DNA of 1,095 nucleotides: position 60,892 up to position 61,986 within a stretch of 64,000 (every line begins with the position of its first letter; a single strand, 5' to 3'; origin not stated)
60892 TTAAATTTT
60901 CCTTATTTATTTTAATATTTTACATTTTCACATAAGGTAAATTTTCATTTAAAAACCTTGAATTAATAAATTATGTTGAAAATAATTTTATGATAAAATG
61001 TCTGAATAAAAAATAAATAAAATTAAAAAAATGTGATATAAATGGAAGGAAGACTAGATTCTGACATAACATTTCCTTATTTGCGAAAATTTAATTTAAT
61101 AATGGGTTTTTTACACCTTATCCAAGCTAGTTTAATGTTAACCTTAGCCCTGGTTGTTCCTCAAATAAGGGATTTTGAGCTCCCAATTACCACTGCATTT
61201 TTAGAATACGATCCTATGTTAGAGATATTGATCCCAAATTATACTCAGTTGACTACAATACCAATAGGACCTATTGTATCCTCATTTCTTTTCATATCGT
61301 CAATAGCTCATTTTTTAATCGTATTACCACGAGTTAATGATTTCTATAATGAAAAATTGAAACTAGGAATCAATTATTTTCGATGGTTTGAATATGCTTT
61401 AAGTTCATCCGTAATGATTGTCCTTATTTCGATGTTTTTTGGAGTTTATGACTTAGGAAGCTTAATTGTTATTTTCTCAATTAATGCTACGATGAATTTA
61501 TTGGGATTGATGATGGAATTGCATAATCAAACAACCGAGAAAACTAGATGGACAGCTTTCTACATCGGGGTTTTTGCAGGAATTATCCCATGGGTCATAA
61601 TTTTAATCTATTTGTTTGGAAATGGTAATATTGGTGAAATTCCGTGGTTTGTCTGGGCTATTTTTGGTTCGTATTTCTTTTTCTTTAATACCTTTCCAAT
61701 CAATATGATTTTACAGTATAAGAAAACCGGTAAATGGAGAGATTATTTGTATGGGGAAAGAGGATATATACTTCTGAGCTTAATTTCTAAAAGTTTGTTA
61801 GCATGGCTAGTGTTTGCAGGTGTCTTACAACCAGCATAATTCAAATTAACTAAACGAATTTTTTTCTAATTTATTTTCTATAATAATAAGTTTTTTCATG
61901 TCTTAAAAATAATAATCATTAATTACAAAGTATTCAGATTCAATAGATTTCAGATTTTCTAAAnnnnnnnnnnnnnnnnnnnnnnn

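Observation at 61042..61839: Heliorhodopsin with an intact retinal-binding lysine in an Asgard-like genome context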

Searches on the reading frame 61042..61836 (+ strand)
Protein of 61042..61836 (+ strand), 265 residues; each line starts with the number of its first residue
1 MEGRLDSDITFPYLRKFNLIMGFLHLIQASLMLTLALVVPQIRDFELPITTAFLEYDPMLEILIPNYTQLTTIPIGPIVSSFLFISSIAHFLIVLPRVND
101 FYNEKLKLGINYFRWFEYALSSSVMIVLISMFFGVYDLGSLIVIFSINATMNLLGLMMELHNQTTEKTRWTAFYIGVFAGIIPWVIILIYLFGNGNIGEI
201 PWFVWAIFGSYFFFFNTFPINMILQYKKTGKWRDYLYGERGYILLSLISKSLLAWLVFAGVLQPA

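Call 4: search_protein_families(library=pfam, proteins=[window:61042-61836:+], max_evalue=1)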
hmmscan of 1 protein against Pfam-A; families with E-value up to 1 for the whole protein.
window:61042-61836:+ (265 aa): 1 family
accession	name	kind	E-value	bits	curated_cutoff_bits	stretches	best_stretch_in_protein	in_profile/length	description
PF18761.7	Heliorhodopsin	-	1.1e-97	326.6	26.7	1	14-262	1-242/242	Heliorhodopsin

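Call 5: search_solved_structures(query=window:61042-61836:+, max_evalue=1, show_alignments=3)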
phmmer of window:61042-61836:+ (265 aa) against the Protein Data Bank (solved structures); distinct sequences matched with E-value up to 1: 6.
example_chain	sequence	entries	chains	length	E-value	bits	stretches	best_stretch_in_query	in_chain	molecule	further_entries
6is6_A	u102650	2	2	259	2.4e-68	233.8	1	7-264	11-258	heliorhodopsin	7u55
7clj_A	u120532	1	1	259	5.9e-68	232.5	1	7-264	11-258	heliorhodopsin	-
9vfc_A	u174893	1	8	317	1.3e-56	195.3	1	17-264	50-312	heliorhodopsin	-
9ljj_A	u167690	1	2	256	4.1e-51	177.3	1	13-265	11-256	Heliorhodopsin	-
6su3_X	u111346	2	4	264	4.6e-51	177.1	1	13-265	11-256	48C12 heliorhodopsin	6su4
6uh3_A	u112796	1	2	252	3.8e-50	174.1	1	13-262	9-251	Heliorhodopsin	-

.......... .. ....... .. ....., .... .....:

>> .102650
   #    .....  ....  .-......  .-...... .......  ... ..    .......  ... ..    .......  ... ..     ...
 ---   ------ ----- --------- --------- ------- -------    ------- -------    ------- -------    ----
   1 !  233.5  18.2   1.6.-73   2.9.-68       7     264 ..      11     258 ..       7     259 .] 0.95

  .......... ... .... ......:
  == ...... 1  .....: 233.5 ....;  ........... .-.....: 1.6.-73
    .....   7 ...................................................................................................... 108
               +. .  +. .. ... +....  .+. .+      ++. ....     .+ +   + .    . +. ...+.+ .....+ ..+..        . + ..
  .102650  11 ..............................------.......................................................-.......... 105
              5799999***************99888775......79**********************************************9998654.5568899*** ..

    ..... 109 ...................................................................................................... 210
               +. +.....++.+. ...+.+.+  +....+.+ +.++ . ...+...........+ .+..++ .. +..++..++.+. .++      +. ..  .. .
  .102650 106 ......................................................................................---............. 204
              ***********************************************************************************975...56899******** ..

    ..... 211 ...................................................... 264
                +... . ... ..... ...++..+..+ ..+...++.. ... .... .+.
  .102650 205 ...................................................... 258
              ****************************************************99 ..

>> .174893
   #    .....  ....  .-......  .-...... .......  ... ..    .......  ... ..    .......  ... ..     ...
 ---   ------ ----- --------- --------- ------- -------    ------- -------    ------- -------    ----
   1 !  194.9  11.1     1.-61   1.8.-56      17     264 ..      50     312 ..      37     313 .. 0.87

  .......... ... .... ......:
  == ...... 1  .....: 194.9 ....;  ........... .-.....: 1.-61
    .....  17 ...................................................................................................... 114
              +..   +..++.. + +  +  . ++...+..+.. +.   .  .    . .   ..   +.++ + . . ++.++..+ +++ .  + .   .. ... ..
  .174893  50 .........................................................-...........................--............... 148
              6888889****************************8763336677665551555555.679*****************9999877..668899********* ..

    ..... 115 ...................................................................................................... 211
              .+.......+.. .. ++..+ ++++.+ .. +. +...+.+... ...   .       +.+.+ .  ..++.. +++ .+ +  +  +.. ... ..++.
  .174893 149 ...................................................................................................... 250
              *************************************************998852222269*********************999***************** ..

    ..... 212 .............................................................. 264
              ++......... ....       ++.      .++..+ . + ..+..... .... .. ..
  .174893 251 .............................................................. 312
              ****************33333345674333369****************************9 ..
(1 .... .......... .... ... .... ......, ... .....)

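Call 6: search_protein_families(library=ncbifam, proteins=[window:61042-61836:+], max_evalue=1)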
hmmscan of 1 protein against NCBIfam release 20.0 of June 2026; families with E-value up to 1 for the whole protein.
window:61042-61836:+ (265 aa): 2 families
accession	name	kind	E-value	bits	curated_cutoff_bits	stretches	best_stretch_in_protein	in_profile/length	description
NF038020.1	HeR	equivalog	2e-95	319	100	1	14-262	1-244/244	heliorhodopsin HeR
NF041479.2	spor_membprot_YtrI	equivalog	0.19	11.6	125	1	164-194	6-36/166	sporulation membrane protein YtrI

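Call 11: find_encoding_contigs(protein=window:61042-61836:+, flank=10000, max_places=6)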
Protein window:61042-61836:+ (265 aa): no gene with exactly this product is on record in the collection.

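Call 12: find_homologous_proteins(query=window:61042-61836:+, max_evalue=1e-10)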
Query window:61042-61836:+ (265 aa): 6035 proteins with E <= 1e-10 among 6844 candidates; the best 120 are listed.
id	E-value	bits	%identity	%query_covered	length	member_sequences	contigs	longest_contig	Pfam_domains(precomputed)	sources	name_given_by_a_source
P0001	2.5e-156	537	92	100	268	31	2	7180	PF18761.8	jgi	jgi:hypothetical protein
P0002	1.5e-154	531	90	100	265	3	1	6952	PF18761.8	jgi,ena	-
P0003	1.6e-150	518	89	100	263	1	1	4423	PF18761.8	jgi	jgi:hypothetical protein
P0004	1.7e-147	508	88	100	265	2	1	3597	PF18761.8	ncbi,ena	ncbi:MAG: heliorhodopsin HeR [Promethearchaeota archaeon]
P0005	8.0e-147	506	87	100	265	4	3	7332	PF18761.8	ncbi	ncbi:MAG: heliorhodopsin HeR [Promethearchaeota archaeon]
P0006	1.4e-146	505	85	100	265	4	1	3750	PF18761.8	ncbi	ncbi:MAG: heliorhodopsin HeR [Promethearchaeota archaeon]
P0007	6.8e-143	493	83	100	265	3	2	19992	PF18761.8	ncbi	ncbi:MAG: heliorhodopsin HeR [Promethearchaeota archaeon]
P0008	8.3e-140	483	82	100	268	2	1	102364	PF18761.8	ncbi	-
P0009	1.4e-139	482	82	100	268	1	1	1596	PF18761.8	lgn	-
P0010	2.0e-137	475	79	100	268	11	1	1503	PF18761.8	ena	-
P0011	9.1e-137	473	79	100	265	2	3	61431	PF18761.8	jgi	jgi:hypothetical protein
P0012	5.1e-134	464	78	100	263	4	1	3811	PF18761.8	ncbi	ncbi:MAG: heliorhodopsin HeR [Promethearchaeota archaeon]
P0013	6.6e-134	464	78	100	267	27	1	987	PF18761.8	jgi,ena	-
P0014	7.1e-134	463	78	100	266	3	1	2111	PF18761.8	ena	-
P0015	5.4e-133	461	76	100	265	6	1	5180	PF18761.8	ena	-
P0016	8.7e-133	460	79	98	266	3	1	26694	PF18761.8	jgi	jgi:hypothetical protein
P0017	1.5e-131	456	76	100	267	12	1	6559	PF18761.8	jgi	jgi:hypothetical protein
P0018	1.5e-129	449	77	100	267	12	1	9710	PF18761.8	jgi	-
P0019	8.1e-129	447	75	100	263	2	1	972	PF18761.8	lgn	-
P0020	6.8e-125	434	73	100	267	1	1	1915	PF18761.8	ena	-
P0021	9.1e-125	434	73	100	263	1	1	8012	PF18761.8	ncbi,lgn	ncbi:MAG: heliorhodopsin HeR [Candidatus Thorarchaeota archaeon]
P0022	8.8e-124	430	73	100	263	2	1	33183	PF18761.8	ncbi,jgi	-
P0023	1.2e-122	427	72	100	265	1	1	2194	PF18761.8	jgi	jgi:hypothetical protein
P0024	7.0e-122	424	78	92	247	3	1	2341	PF18761.8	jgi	jgi:hypothetical protein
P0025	3.1e-121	422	78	92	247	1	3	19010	PF18761.8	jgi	-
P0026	7.9e-116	404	69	100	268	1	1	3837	PF18761.8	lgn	-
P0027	2.7e-115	403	68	98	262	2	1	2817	PF18761.8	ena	-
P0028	1.2e-113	397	69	98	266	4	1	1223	PF18761.8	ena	-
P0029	4.4e-113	395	66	98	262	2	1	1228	PF18761.8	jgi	-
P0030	4.8e-113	395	66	98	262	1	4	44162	PF18761.8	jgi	jgi:hypothetical protein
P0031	1.2e-111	391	69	98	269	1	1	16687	PF18761.8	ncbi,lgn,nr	ncbi:MAG: heliorhodopsin HeR [Asgard group archaeon]|nr:heliorhodopsin HeR [Asgard group archaeon]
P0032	2.2e-111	390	68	100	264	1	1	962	PF18761.8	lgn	-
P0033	8.8e-111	388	65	98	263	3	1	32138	PF18761.8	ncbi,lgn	-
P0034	1.4e-110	387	68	100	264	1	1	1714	PF18761.8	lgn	-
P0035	1.8e-110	387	66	98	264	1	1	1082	PF18761.8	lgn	-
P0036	2.2e-110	386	69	100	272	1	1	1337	PF18761.8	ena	-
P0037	3.3e-110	386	65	99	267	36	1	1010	PF18761.8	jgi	jgi:hypothetical protein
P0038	4.9e-110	385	64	99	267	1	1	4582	PF18761.8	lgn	-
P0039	8.9e-110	384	67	100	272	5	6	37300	PF18761.8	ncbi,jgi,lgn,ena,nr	ncbi:MAG TPA: heliorhodopsin HeR [candidate division Zixibacteria bacterium]|nr:heliorhodopsin HeR [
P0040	1.3e-109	384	65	98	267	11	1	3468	PF18761.8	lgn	-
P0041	1.6e-109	384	67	97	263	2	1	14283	PF18761.8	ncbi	-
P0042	3.0e-109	383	67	100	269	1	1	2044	PF18761.8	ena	-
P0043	6.2e-109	382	66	97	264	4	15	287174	PF18761.8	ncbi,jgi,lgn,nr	ncbi:MAG: heliorhodopsin HeR [Actinomycetota bacterium]|nr:heliorhodopsin HeR [Actinomycetota bacter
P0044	1.5e-108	380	64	97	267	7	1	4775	PF18761.8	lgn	-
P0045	1.6e-108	380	64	99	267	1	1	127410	PF18761.8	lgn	-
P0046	1.7e-108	380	66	100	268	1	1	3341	PF18761.8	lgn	-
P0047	5.5e-108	379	63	98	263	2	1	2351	PF18761.8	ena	-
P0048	6.2e-108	378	63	98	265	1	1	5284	PF18761.8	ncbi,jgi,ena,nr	ncbi:heliorhodopsin HeR [Patescibacteria group bacterium]|nr:heliorhodopsin HeR [Patescibacteria gro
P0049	7.4e-108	378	66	100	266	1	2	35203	PF18761.8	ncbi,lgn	ncbi:MAG: heliorhodopsin HeR [Candidatus Thorarchaeota archaeon]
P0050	1.3e-107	377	65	100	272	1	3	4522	PF18761.8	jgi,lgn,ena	-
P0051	2.1e-107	377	64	99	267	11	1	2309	PF18761.8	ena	-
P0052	3.6e-107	376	64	99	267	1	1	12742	PF18761.8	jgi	jgi:hypothetical protein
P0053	4.9e-107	375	64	97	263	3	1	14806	PF18761.8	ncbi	-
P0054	7.0e-107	375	66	98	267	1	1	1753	PF18761.8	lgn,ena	-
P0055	9.3e-107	375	63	98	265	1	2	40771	PF18761.8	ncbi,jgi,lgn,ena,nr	ncbi:heliorhodopsin HeR [Patescibacteria group bacterium]|nr:heliorhodopsin HeR [Patescibacteria gro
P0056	1.3e-106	374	63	100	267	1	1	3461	PF18761.8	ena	-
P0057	2.7e-106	373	67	98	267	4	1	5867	PF18761.8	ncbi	-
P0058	2.7e-106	373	62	100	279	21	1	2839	PF18761.8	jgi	jgi:hypothetical protein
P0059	3.0e-106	373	62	99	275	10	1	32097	PF18761.8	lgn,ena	-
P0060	3.3e-106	373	68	98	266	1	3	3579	PF18761.8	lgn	-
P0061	4.0e-106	373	63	97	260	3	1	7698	PF18761.8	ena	-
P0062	6.3e-106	372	62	99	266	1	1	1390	PF18761.8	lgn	-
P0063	7.2e-106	372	64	97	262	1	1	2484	PF18761.8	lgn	-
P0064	7.7e-106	372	64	100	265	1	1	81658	PF18761.8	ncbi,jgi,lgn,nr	ncbi:MAG: hypothetical protein FK734_17145 [Asgard group archaeon]|nr:hypothetical protein [Asgard g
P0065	8.8e-106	371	65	100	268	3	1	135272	PF18761.8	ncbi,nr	ncbi:MAG: hypothetical protein GF308_15155 [Candidatus Heimdallarchaeota archaeon]|nr:hypothetical p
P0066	1.4e-105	371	65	98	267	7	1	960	PF18761.8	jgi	jgi:hypothetical protein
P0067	3.1e-105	370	66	98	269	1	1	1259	PF18761.8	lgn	-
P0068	3.8e-105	369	66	92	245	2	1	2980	PF18761.8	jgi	-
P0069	4.5e-105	369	66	98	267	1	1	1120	PF18761.8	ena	-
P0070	8.3e-105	368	62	98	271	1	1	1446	PF18761.8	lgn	-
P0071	1.0e-104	368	63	97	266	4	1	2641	PF18761.8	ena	-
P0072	1.2e-104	368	64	98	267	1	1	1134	PF18761.8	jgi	jgi:hypothetical protein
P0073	1.5e-104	367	64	98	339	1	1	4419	PF18761.8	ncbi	-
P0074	1.5e-104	367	63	98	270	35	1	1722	PF18761.8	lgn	-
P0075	1.9e-104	367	66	98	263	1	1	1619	PF18761.8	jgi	jgi:hypothetical protein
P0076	2.7e-104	366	63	100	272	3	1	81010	PF18761.8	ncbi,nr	ncbi:MAG TPA: heliorhodopsin HeR [Candidatus Bathyarchaeia archaeon]|nr:heliorhodopsin HeR [Candidat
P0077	2.9e-104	366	62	99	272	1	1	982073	PF18761.8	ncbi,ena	-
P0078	4.2e-104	366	65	97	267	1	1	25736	PF18761.8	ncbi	ncbi:MAG: heliorhodopsin HeR [Candidatus Humimicrobiaceae bacterium]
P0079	5.5e-104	365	63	98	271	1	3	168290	PF18761.8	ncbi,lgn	-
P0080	6.7e-104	365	62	100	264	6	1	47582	PF18761.8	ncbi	-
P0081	1.7e-103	364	62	98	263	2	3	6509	PF18761.8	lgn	-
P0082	4.0e-103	363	63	98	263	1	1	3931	PF18761.8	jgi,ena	-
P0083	4.4e-103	363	65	98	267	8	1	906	PF18761.8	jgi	jgi:hypothetical protein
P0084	4.7e-103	362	61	100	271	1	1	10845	PF18761.8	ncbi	-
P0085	5.1e-103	362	61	100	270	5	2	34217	PF18761.8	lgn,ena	-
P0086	6.3e-103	362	64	98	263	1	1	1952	PF18761.8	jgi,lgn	-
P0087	6.9e-103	362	63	98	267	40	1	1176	PF18761.8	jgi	-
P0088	7.5e-103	362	63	100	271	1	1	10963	PF18761.8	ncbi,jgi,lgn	-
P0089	8.0e-103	362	63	98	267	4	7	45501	PF18761.8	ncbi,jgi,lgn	jgi:hypothetical protein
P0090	9.0e-103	361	62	100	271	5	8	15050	PF18761.8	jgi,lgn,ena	jgi:hypothetical protein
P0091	1.1e-102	361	62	98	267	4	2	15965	PF18761.8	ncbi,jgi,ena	-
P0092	1.2e-102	361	63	97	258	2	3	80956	PF18761.8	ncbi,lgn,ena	-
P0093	1.6e-102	361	63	98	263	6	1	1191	PF18761.8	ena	-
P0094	2.0e-102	360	62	98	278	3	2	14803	PF18761.8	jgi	-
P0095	2.2e-102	360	61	100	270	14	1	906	PF18761.8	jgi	jgi:VanZ family protein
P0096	2.2e-102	360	61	98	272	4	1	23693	PF18761.8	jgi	-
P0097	4.2e-102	359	63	98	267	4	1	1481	PF18761.8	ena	-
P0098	7.1e-102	359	60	100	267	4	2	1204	PF18761.8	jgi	jgi:hypothetical protein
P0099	7.8e-102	358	60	100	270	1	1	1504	PF18761.8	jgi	jgi:hypothetical protein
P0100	1.1e-101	358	60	100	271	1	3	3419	PF18761.8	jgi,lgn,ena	-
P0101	1.6e-101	357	60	100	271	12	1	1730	PF18761.8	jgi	jgi:hypothetical protein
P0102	2.6e-101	357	61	100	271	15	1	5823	PF18761.8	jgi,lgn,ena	-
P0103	2.8e-101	357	62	98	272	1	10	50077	PF18761.8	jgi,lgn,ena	-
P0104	4.0e-101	356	60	99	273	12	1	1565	PF18761.8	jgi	-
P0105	4.2e-101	356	63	98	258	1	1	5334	PF18761.8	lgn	-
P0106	4.3e-101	356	59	100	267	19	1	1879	PF18761.8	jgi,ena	-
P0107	4.7e-101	356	59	99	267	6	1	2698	PF18761.8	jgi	-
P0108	5.0e-101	356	61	98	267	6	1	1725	PF18761.8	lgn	-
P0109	7.4e-101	355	63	98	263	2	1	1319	PF18761.8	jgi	jgi:hypothetical protein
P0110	1.3e-100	354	61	100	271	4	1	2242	PF18761.8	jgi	-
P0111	1.3e-100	354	63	98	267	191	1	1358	PF18761.8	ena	-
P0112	1.4e-100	354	60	98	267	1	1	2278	PF18761.8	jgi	jgi:hypothetical protein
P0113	1.5e-100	354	61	97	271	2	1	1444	PF18761.8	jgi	-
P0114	2.0e-100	354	64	97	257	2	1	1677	PF18761.8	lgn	-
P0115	2.2e-100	354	61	100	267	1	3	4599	PF18761.8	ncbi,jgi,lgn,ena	-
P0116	2.2e-100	354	65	98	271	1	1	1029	PF18761.8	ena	-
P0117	3.7e-100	353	60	98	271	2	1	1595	PF18761.8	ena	-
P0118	3.9e-100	353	58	100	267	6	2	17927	PF18761.8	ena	-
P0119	4.4e-100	353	63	100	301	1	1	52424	PF18761.8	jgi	jgi:hypothetical protein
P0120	6.5e-100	352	59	99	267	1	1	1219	PF18761.8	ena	-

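Call 14: find_encoding_contigs(protein=P0008, flank=10000, max_places=2)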
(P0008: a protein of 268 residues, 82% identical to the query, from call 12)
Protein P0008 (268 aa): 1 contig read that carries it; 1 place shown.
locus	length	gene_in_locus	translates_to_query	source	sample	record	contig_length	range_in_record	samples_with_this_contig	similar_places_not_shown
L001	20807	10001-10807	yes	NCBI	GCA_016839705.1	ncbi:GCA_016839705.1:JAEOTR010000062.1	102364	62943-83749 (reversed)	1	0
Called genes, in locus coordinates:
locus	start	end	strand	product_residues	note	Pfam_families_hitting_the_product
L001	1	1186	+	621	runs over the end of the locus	PF01545:Cation_efflux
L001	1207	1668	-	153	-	PF12680:SnoaL_2 (weak)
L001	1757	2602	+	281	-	PF00149:Metallophos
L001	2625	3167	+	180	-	-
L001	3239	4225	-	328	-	PF00355:Rieske, PF19112:VanA_C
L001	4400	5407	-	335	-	PF00248:Aldo_ket_red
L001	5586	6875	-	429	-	PF05977:MFS_3 (weak), PF07690:MFS_1, PF00083:Sugar_tr (weak), PF07690:MFS_1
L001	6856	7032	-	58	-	-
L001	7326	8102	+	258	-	-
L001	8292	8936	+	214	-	PF04191:PEMT, PF04140:ICMT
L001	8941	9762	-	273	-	PF00106:adh_short, PF13561:adh_short_C2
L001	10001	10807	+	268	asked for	PF18761:Heliorhodopsin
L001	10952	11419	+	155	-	PF12638:Staygreen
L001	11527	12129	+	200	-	PF01209:Ubie_methyltran, PF05891:Methyltransf_PK (weak), PF02353:CMAS, PF13489:Methyltransf_23, PF13847:Methyltransf_31, PF08241:Methyltransf_11, PF08242:Methyltransf_12, PF13649:Methyltransf_25, +3 more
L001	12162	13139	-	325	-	-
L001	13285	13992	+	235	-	-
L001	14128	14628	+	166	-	PF01936:NYN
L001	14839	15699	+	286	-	-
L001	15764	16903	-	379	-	-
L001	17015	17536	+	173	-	PF00009:GTP_EFTU (weak), PF00025:Arf, PF00071:Ras, PF01926:MMR_HSR1 (weak), PF08477:Roc, PF03029:ATP_bind_1 (weak)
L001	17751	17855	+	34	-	-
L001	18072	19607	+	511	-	PF00890:FAD_binding_2 (faint), PF01134:GIDA (weak), PF07992:Pyr_redox_2 (faint), PF12831:FAD_oxidored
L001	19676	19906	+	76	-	PF10905:DUF2695 (weak)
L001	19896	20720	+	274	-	PF02596:DUF169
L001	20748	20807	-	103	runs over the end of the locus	-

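Call 15: find_encoding_contigs(protein=P0011, flank=10000, max_places=2)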
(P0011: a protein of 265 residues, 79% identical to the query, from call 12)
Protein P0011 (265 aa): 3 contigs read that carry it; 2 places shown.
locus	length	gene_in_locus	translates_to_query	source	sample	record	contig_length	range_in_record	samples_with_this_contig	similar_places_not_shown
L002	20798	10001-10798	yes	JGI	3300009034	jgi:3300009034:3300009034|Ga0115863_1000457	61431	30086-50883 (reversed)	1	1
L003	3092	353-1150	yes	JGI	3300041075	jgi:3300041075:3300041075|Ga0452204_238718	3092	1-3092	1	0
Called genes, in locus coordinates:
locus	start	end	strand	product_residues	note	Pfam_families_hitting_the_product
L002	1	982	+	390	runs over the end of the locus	-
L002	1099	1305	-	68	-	-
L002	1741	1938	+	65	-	PF23477:zf_Tbcl_2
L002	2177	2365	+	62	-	PF24461:DUF7576 (weak)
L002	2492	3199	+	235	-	-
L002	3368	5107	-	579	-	PF00441:Acyl-CoA_dh_1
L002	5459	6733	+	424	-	PF00025:Arf, PF00071:Ras, PF08477:Roc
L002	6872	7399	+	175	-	PF00025:Arf, PF00071:Ras, PF04670:Gtr1_RagA, PF08477:Roc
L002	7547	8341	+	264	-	-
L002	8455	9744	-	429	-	PF05977:MFS_3 (faint), PF07690:MFS_1, PF12832:MFS_1_like, PF00083:Sugar_tr, PF07690:MFS_1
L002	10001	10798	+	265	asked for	PF18761:Heliorhodopsin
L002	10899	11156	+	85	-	-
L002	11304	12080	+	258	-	-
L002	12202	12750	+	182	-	-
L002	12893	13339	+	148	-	PF00258:Flavodoxin_1, PF03358:FMN_red (faint), PF12641:Flavodoxin_3, PF12724:Flavodoxin_5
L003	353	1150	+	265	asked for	PF18761:Heliorhodopsin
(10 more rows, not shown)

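Call 16: find_encoding_contigs(protein=P0007, flank=10000, max_places=2)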
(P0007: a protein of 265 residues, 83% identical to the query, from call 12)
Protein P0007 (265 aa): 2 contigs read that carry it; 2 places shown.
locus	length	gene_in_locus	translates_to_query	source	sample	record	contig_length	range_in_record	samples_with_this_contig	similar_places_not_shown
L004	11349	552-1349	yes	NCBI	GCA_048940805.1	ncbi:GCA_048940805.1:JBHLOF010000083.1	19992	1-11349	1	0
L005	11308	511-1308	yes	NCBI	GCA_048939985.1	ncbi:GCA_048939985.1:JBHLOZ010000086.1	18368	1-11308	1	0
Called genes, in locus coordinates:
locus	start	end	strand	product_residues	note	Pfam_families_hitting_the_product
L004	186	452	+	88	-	-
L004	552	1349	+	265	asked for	PF18761:Heliorhodopsin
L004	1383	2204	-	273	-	PF00106:adh_short, PF13561:adh_short_C2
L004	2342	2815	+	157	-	PF12638:Staygreen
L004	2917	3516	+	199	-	PF01209:Ubie_methyltran, PF03848:TehB, PF13489:Methyltransf_23, PF02353:CMAS, PF13847:Methyltransf_31, PF08241:Methyltransf_11, PF08242:Methyltransf_12, PF13649:Methyltransf_25, +2 more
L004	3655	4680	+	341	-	PF01144:CoA_trans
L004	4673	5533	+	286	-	PF01144:CoA_trans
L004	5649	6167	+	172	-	-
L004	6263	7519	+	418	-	PF02770:Acyl-CoA_dh_M, PF00441:Acyl-CoA_dh_1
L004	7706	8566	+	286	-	-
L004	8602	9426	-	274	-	-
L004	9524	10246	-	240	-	PF01022:HTH_5 (weak), PF08279:HTH_11 (weak), PF13412:HTH_24 (weak)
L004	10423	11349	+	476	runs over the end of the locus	PF00083:Sugar_tr, PF07690:MFS_1, PF13347:MFS_2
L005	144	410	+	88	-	-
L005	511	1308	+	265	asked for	PF18761:Heliorhodopsin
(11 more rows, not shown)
